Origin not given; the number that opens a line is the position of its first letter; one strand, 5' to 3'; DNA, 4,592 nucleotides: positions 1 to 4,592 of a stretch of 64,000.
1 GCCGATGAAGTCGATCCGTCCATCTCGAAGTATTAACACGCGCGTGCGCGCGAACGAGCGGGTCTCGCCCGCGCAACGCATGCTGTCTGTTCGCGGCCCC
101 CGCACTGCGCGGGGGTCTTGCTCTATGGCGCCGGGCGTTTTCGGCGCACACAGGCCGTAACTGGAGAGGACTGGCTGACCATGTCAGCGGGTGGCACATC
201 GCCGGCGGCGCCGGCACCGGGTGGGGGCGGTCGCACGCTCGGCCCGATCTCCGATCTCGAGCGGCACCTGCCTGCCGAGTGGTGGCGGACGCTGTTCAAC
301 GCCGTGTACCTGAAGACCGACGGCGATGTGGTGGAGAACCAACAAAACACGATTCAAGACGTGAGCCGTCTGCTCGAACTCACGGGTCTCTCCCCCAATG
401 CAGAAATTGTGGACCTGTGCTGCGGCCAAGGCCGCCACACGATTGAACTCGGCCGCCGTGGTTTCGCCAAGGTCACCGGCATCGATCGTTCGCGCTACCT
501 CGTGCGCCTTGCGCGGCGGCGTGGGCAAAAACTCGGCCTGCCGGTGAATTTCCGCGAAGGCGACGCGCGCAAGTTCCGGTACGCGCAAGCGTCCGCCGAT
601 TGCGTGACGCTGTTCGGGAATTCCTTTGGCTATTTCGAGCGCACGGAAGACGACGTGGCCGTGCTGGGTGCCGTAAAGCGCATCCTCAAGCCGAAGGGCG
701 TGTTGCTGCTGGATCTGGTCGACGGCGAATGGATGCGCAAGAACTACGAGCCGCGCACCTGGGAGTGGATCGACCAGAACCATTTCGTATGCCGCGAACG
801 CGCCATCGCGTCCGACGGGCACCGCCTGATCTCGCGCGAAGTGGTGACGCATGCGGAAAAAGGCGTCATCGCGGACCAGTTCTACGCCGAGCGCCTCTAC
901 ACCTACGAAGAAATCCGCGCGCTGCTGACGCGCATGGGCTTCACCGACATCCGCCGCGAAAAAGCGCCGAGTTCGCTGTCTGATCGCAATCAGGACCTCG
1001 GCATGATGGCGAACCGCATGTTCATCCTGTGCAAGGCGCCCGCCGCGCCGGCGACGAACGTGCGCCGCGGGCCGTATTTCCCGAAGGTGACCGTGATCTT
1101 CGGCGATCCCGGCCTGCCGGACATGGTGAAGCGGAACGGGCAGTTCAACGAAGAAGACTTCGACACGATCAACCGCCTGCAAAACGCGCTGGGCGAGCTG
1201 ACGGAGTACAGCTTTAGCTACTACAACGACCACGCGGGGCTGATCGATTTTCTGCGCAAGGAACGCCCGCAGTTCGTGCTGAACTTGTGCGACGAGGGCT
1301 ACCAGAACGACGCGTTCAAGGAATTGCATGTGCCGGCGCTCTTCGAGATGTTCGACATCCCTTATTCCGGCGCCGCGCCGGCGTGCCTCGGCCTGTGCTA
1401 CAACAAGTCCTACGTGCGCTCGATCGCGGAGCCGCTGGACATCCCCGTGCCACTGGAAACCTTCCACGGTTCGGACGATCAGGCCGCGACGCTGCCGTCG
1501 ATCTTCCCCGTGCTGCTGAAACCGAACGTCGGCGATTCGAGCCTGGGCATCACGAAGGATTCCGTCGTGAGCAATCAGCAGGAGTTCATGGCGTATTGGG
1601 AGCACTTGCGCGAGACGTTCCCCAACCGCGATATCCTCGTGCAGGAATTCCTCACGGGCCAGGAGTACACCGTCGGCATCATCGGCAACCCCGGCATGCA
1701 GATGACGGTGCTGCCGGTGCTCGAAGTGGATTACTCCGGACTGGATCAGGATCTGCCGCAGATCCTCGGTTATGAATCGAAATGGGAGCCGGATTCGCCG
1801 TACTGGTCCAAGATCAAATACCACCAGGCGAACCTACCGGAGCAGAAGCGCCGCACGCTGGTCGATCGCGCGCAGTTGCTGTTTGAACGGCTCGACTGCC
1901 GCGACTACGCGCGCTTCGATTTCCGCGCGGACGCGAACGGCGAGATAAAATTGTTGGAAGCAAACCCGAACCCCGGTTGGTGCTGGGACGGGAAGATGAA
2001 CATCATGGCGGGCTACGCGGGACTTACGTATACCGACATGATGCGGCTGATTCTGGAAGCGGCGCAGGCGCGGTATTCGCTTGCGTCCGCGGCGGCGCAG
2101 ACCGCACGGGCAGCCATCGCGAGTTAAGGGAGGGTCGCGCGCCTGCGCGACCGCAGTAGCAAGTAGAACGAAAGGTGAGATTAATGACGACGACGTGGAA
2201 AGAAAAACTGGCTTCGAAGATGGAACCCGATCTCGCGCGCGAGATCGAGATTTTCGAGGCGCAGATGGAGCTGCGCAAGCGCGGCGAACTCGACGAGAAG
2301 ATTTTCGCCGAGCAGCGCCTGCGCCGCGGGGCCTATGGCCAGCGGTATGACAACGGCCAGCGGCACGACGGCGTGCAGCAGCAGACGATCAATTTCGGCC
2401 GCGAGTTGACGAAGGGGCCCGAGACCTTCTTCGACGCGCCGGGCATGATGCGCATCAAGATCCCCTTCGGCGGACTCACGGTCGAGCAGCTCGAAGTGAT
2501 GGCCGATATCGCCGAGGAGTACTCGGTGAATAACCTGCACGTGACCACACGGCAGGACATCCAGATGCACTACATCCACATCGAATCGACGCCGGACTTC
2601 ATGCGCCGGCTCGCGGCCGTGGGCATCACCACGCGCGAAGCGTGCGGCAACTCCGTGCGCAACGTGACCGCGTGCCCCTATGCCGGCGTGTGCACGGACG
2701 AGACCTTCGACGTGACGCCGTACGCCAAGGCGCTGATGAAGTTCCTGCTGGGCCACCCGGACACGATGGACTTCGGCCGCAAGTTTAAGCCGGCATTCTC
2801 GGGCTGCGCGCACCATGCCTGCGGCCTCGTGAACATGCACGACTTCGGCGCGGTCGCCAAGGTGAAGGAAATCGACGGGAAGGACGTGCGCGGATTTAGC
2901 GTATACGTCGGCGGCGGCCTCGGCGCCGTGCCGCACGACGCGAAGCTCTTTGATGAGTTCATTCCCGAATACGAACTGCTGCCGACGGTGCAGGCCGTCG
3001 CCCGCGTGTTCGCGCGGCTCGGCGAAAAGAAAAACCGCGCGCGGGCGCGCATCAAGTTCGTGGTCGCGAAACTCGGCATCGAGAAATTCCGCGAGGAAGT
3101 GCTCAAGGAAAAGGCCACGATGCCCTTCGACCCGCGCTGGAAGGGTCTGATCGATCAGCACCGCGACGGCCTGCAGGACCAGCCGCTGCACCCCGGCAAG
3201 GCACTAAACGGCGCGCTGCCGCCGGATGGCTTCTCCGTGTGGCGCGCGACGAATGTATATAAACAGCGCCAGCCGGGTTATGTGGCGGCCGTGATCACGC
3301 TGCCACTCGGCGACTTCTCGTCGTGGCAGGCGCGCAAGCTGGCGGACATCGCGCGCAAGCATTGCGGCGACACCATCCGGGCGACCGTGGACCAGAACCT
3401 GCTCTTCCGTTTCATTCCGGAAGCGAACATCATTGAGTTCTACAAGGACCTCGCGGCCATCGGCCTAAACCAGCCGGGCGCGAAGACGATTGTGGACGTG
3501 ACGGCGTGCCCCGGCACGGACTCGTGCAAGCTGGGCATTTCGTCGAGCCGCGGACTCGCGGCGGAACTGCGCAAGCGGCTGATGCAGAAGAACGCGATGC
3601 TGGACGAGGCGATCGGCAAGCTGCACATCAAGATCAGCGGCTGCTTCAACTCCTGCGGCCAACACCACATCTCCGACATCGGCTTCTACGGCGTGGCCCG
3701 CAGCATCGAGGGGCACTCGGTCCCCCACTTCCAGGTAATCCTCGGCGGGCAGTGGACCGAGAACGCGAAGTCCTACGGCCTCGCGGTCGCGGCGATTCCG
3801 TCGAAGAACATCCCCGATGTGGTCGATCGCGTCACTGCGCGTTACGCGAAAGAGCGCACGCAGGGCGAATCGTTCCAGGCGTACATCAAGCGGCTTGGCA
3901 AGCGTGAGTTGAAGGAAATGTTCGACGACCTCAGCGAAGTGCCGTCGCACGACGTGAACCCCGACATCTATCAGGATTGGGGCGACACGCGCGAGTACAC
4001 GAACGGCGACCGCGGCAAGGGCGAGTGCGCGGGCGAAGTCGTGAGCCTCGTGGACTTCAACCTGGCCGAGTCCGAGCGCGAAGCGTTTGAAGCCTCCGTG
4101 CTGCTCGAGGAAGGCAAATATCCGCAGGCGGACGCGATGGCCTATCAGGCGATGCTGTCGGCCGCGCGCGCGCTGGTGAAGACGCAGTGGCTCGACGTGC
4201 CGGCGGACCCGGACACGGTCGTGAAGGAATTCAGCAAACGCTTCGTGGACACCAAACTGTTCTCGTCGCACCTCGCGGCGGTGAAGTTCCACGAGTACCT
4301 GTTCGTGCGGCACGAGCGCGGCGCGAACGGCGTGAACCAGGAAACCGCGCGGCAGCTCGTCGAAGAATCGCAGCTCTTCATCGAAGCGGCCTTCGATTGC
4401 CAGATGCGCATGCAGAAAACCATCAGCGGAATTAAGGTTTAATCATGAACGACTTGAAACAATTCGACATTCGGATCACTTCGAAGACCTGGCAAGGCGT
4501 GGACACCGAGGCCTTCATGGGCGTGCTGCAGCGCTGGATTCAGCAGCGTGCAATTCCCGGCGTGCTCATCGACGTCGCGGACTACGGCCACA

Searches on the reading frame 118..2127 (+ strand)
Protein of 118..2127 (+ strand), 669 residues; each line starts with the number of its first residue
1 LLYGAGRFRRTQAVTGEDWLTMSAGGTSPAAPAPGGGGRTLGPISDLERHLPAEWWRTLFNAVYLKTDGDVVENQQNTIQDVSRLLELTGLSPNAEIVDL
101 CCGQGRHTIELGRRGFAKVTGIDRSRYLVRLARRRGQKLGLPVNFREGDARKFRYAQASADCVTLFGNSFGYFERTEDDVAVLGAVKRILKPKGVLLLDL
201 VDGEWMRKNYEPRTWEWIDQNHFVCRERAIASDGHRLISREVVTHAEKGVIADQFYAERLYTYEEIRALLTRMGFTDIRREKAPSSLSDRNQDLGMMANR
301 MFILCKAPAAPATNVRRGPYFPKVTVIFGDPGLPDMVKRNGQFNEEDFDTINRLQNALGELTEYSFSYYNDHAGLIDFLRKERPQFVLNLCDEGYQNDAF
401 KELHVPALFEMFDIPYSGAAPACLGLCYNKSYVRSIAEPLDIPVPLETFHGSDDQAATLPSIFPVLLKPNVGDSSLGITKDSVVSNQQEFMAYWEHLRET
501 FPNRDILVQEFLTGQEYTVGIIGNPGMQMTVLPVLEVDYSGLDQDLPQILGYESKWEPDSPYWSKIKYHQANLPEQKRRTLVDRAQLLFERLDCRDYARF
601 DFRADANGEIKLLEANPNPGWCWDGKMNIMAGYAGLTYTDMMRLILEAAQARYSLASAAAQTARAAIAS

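Call 9: search_protein_families(library=pfam, proteins=[window:118-2127:+], max_evalue=0.01)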
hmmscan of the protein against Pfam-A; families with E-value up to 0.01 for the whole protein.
window:118-2127:+ (669 aa): 10 families
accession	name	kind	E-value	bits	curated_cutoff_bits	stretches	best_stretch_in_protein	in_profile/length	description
PF07478.18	Dala_Dala_lig_C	-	2.1e-22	80.1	24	1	462-646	36-203/204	D-ala D-ala ligase C-terminus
PF13649.12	Methyltransf_25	-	4.4e-19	69.4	27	1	97-194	1-97/97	Methyltransferase domain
PF13847.12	Methyltransf_31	-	5.8e-16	58.9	27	1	92-202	2-113/145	Methyltransferase domain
PF08241.18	Methyltransf_11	-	1.3e-15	58.2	21.2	1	98-197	1-94/95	Methyltransferase domain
PF13489.12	Methyltransf_23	-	3.9e-11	43.4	27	1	82-221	13-138/164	Methyltransferase domain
PF08242.18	Methyltransf_12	-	2e-07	32.1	30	1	99-196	2-98/98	Methyltransferase domain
PF01209.24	Ubie_methyltran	-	2e-07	31.1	20.1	1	85-197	39-150/233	ubiE/COQ5 methyltransferase family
PF15632.11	ATPgrasp_Ter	-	8.4e-06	26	29.1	0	577-618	45-85/131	ATP-grasp in the biosynthetic pathway with Ter operon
PF13535.11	ATP-grasp_4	-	0.00027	21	27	1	463-521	3-70/160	ATP-grasp domain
PF02655.19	ATP-grasp_3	-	0.0065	17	23.2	0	461-526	30-83/160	ATP-grasp domain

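Call 10: search_protein_families(library=ncbifam, proteins=[window:118-2127:+], max_evalue=0.01)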
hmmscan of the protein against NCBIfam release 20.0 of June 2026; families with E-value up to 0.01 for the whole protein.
window:118-2127:+ (669 aa): 70 families (the best 25 are shown)
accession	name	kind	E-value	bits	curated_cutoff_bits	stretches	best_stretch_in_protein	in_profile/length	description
NF002378.0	PRK01372.1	subfamily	3.4e-28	98.2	243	1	404-651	75-303/305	D-alanine--D-alanine ligase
TIGR01205.1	D_ala_D_alaTIGR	subfamily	3.4e-27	95.2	245.65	1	405-649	82-317/318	D-alanine--D-alanine ligase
NF002527.0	PRK01966.1-3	equivalog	1.7e-22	80.1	310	1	406-649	95-328/332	D-alanine--D-alanine ligase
NF000207.3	D_ala_D_ser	equivalog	3.4e-21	75.8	520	1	407-650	109-340/342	D-alanine--D-serine ligase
NF000206.1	D_ala_D_lac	equivalog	1.6e-18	66.8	550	1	406-646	109-337/342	D-alanine--(R)-lactate ligase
NF012214.1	D_ala_D_ser_VanC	exception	9.2e-17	61.2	650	1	405-648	112-344/350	D-alanine--D-serine ligase VanC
NF000091.3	D_ala_D_ser_VanG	exception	1.9e-15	56.6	495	1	405-648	111-342/344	D-alanine--D-serine ligase VanG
NF002528.0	PRK01966.1-4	subfamily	2e-15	56.5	262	1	407-652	119-361/366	D-alanine--D-alanine ligase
NF000093.1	D_ala_D_ser_VanN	exception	5.8e-15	55.2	700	1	407-647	110-338/343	D-alanine--D-serine ligase VanN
NF012215.1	D_ala_D_lac_VanD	exception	1.5e-14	54.1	700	1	405-648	108-339/343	D-alanine--(R)-lactate ligase VanD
NF000372.1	D_ala_D_lac_VanI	exception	4.9e-14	52.4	700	1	407-645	110-336/341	D-alanine--(R)-lactate ligase VanI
NF012217.1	D_ala_D_lac_VanA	exception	6.3e-14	51.9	775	1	405-646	108-338/343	D-alanine--(R)-lactate ligase VanA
NF000144.1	D_ala_D_lac_VanF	exception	6.6e-14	51.6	750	1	405-642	108-333/343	D-alanine--(R)-lactate ligase VanF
TIGR01934.1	MenG_MenH_UbiE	subfamily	2.5e-13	49.8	158.35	1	87-198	33-142/223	ubiquinone/menaquinone biosynthesis methyltransferase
NF000092.1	D_ala_D_lac_Ao2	exception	7.5e-13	48.3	700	1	407-644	110-335/348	D-alanine--(R)-lactate ligase VanA-Ao2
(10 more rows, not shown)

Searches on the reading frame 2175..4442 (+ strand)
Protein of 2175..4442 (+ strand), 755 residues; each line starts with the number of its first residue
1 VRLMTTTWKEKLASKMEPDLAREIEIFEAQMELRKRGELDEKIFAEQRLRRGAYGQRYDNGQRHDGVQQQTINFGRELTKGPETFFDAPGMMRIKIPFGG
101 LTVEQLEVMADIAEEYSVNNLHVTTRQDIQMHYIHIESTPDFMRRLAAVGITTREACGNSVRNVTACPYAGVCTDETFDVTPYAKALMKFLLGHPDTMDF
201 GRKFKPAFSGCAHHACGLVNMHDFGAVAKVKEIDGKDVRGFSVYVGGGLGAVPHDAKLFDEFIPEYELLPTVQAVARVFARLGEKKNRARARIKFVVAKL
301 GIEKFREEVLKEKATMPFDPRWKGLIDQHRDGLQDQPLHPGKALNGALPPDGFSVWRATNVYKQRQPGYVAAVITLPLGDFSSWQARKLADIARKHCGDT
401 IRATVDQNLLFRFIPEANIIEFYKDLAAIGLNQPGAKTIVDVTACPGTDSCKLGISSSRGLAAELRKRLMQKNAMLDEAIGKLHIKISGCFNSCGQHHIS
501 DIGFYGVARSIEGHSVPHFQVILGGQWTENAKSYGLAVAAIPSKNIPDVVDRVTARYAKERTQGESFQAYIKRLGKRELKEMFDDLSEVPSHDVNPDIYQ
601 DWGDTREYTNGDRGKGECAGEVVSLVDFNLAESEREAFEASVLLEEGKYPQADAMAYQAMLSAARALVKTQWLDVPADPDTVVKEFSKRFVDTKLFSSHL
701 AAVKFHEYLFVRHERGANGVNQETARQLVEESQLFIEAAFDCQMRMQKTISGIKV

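Call 9: search_protein_families(library=pfam, proteins=[window:2175-4442:+], max_evalue=0.01)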
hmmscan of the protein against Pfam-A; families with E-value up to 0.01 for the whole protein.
window:2175-4442:+ (755 aa): 2 families
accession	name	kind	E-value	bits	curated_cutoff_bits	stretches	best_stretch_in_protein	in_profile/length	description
PF01077.27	NIR_SIR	-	2.3e-56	190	27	2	157-313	1-153/158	Nitrite and sulphite reductase 4Fe-4S domain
PF03460.22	NIR_SIR_ferr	-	8.6e-35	118.8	24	2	91-149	11-69/69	Nitrite/Sulfite reductase ferredoxin-like half domain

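Call 10: search_protein_families(library=ncbifam, proteins=[window:2175-4442:+], max_evalue=0.01)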
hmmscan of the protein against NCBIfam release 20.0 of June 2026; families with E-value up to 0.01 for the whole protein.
window:2175-4442:+ (755 aa): 11 families
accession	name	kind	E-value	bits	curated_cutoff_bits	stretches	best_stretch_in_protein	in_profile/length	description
NF007126.0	PRK09567.1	equivalog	1.6e-79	267.6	523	2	360-585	365-589/595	NirA family protein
NF007125.0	PRK09566.1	equivalog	5.6e-63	213.1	594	2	91-315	67-292/513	ferredoxin--nitrite reductase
NF010029.0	PRK13504.1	equivalog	1e-46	159.5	457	3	387-581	381-566/575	NADPH-dependent assimilatory sulfite reductase hemoprotein subunit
TIGR02435.1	CobG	equivalog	3e-44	151.6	234.8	1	91-507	19-384/388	precorrin-3B synthase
TIGR02041.1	CysI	equivalog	2.8e-33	115.2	756.55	3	388-575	360-539/541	assimilatory sulfite reductase (NADPH) hemoprotein subunit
TIGR02042.1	sir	equivalog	1.6e-32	112.4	731.5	3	400-584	401-579/581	sulfite reductase, ferredoxin dependent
TIGR02374.1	nitri_red_nirB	equivalog_domain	3.1e-24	85.4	578.35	2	96-314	566-766/794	nitrite reductase large subunit NirB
TIGR02912.1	sulfite_red_C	equivalog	3.9e-20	72.1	324.1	2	91-229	22-161/314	sulfite reductase subunit C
TIGR02066.1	dsrB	equivalog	4.8e-17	62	341.5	2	384-509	44-170/341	dissimilatory-type sulfite reductase subunit beta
NF011565.0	PRK14989.1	subfamily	2.6e-11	42.3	883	1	96-314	571-773/847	nitrite reductase large subunit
TIGR02064.1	dsrA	equivalog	1.3e-08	34.1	392.85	1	378-507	90-222/402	dissimilatory-type sulfite reductase subunit alpha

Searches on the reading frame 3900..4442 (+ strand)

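Call 65: search_protein_families(library=pfam, proteins=[window:3900-4442:+], max_evalue=1)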
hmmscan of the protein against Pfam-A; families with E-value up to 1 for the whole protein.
window:3900-4442:+ (180 aa): 3 families
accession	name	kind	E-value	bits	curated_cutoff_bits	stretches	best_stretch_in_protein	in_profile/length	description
PF05168.19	HEPN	-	0.0037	17.9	22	1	58-101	8-51/117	HEPN domain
PF05942.16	PaREP1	-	0.024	15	24.4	1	55-133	3-92/115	Archaeal PaREP1/PaREP8 family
PF14346.11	DUF4398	-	0.34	11.9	27.9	1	65-95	36-66/78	Domain of unknown function (DUF4398)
